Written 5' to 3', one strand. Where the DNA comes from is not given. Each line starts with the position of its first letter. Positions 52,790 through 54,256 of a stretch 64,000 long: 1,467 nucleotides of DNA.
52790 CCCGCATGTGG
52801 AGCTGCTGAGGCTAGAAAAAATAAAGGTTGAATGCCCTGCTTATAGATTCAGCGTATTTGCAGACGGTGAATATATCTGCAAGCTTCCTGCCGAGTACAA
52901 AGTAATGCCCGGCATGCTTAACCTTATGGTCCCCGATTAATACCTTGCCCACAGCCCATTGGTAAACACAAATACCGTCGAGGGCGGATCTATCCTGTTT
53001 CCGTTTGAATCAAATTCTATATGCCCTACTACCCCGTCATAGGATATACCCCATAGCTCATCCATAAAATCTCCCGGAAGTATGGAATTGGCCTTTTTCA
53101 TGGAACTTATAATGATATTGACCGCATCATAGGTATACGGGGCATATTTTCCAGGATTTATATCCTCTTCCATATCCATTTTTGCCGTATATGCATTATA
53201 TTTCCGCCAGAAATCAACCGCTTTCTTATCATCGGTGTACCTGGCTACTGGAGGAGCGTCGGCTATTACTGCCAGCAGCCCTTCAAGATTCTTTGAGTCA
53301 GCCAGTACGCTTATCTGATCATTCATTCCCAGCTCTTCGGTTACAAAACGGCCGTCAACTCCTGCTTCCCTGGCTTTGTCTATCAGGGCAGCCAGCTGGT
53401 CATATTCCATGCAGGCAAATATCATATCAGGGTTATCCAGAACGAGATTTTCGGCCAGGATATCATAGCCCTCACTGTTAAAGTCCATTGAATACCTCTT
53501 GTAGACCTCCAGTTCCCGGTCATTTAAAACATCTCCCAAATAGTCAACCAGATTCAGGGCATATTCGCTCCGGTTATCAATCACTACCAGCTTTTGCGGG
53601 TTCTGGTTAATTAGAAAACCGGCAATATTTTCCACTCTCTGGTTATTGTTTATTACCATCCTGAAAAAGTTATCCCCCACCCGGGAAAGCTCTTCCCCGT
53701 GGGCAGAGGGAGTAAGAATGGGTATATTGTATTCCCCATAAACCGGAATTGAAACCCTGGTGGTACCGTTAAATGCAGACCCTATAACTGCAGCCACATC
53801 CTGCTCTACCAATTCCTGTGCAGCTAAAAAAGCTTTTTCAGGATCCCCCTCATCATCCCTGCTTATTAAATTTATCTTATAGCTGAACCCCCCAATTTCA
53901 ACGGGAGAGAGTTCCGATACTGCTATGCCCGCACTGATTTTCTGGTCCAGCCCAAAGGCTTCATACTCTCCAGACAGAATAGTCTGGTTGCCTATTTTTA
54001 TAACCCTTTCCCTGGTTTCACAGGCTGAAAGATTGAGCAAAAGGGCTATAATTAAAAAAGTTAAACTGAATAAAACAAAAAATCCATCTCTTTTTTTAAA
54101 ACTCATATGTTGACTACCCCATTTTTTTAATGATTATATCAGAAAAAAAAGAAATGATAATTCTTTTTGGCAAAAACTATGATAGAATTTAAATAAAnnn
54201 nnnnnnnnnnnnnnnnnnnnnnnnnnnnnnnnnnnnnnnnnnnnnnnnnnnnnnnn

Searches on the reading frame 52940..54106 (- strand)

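Call 64: search_protein_families(library=pfam, proteins=[window:52940-54106:-], max_evalue=0.00001)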
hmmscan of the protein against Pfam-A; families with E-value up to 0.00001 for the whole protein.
window:52940-54106:- (389 aa): 3 families
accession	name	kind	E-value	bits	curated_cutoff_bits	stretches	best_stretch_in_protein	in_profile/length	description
PF13458.12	Peripla_BP_6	-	6.8e-34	118.5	31.7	1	36-379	2-336/343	Periplasmic binding protein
PF01094.35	ANF_receptor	-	1.2e-27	97.3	25.4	1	75-374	22-343/353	Receptor family ligand binding region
PF13433.12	Peripla_BP_5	-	1.8e-09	37.6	27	1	37-369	2-324/363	Periplasmic binding protein domain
